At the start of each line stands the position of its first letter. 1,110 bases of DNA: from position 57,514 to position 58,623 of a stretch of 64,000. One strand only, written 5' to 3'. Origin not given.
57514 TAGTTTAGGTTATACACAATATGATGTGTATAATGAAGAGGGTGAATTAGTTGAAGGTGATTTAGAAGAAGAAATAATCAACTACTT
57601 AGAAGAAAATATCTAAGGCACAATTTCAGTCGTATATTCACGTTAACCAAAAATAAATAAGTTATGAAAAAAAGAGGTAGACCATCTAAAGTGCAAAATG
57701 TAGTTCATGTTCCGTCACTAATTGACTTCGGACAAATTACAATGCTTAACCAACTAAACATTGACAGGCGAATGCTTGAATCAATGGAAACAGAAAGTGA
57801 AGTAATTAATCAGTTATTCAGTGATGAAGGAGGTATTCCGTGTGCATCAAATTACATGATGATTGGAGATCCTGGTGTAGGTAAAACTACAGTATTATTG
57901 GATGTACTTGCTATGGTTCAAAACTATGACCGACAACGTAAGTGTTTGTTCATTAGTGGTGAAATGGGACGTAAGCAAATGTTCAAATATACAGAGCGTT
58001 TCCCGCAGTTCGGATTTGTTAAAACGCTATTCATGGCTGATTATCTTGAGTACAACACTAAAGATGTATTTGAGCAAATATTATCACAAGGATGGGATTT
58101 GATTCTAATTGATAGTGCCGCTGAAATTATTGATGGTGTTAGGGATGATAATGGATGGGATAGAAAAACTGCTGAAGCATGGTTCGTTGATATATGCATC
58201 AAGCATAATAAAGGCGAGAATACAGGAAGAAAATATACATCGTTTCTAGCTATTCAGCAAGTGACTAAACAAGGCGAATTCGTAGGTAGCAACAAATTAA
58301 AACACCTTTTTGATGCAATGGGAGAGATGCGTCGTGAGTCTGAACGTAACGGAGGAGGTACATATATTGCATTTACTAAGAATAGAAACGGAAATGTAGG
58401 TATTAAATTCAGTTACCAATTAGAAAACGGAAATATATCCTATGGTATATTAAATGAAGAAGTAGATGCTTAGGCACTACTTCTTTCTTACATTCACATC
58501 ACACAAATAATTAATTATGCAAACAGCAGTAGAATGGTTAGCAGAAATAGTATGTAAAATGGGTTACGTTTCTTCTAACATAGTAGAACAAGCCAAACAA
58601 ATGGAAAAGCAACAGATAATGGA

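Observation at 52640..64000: Family of more than 17 near-identical ~35-nt promoter-like motifs, one before almost every small gene in the 52.6-64 kb region.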

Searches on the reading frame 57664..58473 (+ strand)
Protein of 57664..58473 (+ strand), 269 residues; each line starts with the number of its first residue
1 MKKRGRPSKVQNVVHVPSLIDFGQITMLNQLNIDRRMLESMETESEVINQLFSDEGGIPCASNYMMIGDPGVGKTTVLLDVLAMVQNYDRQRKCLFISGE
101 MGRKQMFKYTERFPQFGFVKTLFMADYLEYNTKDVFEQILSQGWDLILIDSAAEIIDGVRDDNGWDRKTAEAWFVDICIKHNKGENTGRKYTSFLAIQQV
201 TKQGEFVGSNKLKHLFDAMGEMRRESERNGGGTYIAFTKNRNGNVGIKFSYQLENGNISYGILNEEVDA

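Call 12: search_dna_similar(query=window:57664-58473:+, collection=phages, mode=protein, max_rows=15)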
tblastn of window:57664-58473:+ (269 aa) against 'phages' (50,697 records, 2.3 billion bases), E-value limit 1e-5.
Records with a match: 10; places in all: 10; records where one place covers at least 80% of the query: 3.
Best place of each record, by identity: <60% 10.
By first word of the organism name: Bacteriophage 5; Listeria 4; uncultured 1.
By host as written in the record: - 6; Listeria monocytogenes 4.
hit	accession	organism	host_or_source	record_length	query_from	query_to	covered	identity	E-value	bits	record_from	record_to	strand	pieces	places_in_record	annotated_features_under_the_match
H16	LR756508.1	uncultured phage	metagenomic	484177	25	262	88%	34.6%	3e-34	136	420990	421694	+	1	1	record has no annotation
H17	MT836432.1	Bacteriophage sp.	human fecal samples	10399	2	244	90%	25.8%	4e-6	54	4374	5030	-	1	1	record has no annotation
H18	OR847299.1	Listeria phage LM 4-11-1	Listeria monocytogenes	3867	41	244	76%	28.4%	6e-7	56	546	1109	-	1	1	record has no annotation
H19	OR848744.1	Listeria phage LM 4-14-1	Listeria monocytogenes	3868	41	244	76%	28.4%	6e-7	56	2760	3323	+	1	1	record has no annotation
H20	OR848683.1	Listeria phage LM 4-14-1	Listeria monocytogenes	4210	41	244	76%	28.4%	6e-7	56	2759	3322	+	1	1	record has no annotation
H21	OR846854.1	Listeria phage LM 4-11-1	Listeria monocytogenes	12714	41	244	76%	28.4%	7e-7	56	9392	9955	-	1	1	record has no annotation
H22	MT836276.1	Bacteriophage sp.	human fecal samples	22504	18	243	84%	25.6%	6e-8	59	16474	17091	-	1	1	record has no annotation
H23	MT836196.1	Bacteriophage sp.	human fecal samples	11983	56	244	70%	28.8%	2e-7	58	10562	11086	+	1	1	record has no annotation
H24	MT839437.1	Bacteriophage sp.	human fecal samples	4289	56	243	70%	28.9%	6e-7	56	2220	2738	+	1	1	record has no annotation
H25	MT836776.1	Bacteriophage sp.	human fecal samples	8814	56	244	70%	26.5%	5e-6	53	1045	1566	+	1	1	record has no annotation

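Call 55: search_protein_families(library=pfam, proteins=[window:57664-58473:+], max_evalue=0.01)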
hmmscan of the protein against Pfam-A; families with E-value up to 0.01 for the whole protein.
window:57664-58473:+ (269 aa): 6 families
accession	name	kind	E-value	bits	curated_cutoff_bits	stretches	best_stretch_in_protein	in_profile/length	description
PF13479.12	AAA_24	-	3.8e-06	27.3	27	1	63-161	4-82/195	AAA domain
PF13481.12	AAA_25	-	0.00026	21.1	27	1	59-158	31-158/195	AAA domain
PF06745.19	ATPase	-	0.00043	20.2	26.6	1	50-113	10-70/231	KaiC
PF13245.12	AAA_19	-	0.0042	17.7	25.1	1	63-98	13-48/134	AAA domain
PF03796.21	DnaB_C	-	0.0045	16.8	27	0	66-107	24-64/255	DnaB-like helicase C terminal domain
PF00448.28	SRP54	-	0.0091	16.1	22.7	0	63-152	3-92/196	SRP54-type protein, GTPase domain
